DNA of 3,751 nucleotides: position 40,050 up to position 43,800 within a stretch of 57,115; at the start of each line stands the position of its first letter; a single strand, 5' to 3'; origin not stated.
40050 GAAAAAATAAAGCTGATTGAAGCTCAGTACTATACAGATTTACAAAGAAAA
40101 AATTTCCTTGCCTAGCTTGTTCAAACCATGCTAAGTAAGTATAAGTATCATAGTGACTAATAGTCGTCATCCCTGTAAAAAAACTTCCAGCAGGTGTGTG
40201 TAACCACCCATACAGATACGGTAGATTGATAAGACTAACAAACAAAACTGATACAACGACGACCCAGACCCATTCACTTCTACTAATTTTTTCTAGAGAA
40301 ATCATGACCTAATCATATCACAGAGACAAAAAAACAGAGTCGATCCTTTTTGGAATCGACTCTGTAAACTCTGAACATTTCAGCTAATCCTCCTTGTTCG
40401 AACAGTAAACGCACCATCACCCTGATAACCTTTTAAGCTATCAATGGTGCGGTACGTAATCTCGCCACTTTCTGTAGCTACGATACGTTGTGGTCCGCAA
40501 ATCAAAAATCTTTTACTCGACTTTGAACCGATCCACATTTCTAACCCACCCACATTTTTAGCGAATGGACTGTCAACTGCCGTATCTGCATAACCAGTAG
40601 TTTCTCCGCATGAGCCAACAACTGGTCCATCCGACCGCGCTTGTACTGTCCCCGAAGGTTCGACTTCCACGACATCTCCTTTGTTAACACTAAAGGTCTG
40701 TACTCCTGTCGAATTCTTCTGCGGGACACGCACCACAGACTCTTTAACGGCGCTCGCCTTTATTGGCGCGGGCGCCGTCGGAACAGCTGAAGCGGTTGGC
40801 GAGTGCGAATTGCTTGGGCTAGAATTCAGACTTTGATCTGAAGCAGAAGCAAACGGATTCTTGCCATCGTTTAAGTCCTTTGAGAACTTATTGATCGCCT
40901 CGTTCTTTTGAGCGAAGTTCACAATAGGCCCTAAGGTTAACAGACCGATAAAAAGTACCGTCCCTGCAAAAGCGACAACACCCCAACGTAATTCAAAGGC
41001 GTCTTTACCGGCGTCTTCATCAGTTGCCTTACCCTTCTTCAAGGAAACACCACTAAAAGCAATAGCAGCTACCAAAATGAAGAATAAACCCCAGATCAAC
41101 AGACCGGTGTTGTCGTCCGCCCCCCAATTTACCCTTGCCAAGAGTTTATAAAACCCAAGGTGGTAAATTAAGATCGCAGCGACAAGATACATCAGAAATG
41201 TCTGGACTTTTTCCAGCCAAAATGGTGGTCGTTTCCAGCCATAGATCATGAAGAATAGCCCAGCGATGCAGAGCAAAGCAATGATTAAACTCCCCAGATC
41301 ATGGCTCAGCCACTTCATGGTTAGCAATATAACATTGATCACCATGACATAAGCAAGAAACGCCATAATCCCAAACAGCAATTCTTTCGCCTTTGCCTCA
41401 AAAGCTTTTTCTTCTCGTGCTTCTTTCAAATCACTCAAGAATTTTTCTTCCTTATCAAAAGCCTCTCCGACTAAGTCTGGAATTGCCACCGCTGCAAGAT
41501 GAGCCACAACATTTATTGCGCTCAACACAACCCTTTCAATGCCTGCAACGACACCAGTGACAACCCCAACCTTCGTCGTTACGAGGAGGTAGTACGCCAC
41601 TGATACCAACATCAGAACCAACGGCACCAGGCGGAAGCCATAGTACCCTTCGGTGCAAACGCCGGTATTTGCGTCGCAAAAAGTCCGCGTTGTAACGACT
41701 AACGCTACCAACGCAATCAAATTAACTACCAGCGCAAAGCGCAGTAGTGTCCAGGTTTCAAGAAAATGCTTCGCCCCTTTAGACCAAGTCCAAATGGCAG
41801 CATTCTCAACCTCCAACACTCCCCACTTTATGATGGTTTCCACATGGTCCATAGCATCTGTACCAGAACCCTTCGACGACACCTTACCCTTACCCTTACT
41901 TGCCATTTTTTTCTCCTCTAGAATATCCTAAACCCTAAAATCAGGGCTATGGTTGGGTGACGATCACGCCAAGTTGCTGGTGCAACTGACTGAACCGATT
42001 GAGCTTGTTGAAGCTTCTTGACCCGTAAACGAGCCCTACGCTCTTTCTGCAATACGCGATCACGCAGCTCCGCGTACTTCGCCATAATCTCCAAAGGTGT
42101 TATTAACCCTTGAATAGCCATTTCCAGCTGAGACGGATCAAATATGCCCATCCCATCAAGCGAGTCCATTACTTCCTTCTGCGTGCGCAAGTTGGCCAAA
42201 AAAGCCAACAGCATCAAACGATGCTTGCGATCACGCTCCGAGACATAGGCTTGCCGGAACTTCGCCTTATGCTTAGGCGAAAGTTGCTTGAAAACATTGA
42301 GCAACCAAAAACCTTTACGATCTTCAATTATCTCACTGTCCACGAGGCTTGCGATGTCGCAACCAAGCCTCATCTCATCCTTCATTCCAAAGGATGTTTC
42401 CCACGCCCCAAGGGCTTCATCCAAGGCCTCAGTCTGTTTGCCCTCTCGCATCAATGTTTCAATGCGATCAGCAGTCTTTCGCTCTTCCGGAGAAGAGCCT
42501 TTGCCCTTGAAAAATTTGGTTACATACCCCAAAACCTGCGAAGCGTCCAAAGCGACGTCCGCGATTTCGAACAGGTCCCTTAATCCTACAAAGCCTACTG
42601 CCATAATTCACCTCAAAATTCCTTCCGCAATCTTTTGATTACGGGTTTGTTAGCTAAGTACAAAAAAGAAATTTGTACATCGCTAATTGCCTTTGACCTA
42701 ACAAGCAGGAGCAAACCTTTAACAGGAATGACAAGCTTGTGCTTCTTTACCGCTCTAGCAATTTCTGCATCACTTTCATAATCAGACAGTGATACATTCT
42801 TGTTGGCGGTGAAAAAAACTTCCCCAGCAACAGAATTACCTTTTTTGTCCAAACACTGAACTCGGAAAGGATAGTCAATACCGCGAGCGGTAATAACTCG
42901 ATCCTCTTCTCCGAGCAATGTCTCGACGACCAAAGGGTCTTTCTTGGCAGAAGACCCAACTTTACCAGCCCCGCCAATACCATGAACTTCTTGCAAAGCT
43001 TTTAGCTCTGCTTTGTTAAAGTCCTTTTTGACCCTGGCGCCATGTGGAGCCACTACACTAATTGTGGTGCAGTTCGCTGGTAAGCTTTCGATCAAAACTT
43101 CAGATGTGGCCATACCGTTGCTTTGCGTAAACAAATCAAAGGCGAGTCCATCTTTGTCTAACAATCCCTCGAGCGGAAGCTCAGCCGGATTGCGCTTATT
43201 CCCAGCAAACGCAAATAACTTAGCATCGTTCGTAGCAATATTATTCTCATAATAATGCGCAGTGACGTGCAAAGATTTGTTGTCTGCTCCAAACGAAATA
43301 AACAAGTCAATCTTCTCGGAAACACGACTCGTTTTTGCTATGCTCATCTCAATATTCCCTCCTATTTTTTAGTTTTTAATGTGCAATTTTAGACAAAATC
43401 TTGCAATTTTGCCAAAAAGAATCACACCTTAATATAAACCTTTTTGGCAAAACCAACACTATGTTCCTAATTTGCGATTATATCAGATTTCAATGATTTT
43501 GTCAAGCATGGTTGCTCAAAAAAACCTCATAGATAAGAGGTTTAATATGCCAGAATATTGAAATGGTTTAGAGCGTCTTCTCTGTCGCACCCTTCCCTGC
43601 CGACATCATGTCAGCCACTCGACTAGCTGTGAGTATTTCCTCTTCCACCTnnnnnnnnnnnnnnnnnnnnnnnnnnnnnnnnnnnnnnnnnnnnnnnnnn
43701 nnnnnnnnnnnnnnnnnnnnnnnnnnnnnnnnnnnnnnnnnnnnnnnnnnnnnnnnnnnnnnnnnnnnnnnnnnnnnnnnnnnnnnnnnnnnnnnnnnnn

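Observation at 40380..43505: Self-contained three-gene operon of unknown proteins ending in an 8-TM, lectin-like-domain protein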

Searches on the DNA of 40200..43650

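Call 86: search_rna_families(source=window, start=40200, end=43650, threshold=evalue, max_evalue=1)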
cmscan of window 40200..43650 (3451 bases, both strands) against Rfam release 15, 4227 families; matches with E-value up to 1: 3.
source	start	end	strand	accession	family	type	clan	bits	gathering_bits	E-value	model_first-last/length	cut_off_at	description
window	42745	42816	+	RF01042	mir-891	Gene; miRNA;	-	21.7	90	0.67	1-79/79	no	mir-891 microRNA precursor family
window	43396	43457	-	RF03697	mir-722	Gene; miRNA;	-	21.4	81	0.95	1-67/67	no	mir-722 microRNA precursor family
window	43298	43400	-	RF00026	U6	Gene; snRNA; splicing;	CL00009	18.4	44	0.3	1-105/105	no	U6 spliceosomal RNA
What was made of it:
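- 43407..43452 (-): Leader hairpin or palindrome: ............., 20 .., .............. No Rfam family matches (call 86).
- Tried and rejected: Rfam on the leader and operon found nothing above chance (call 86).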
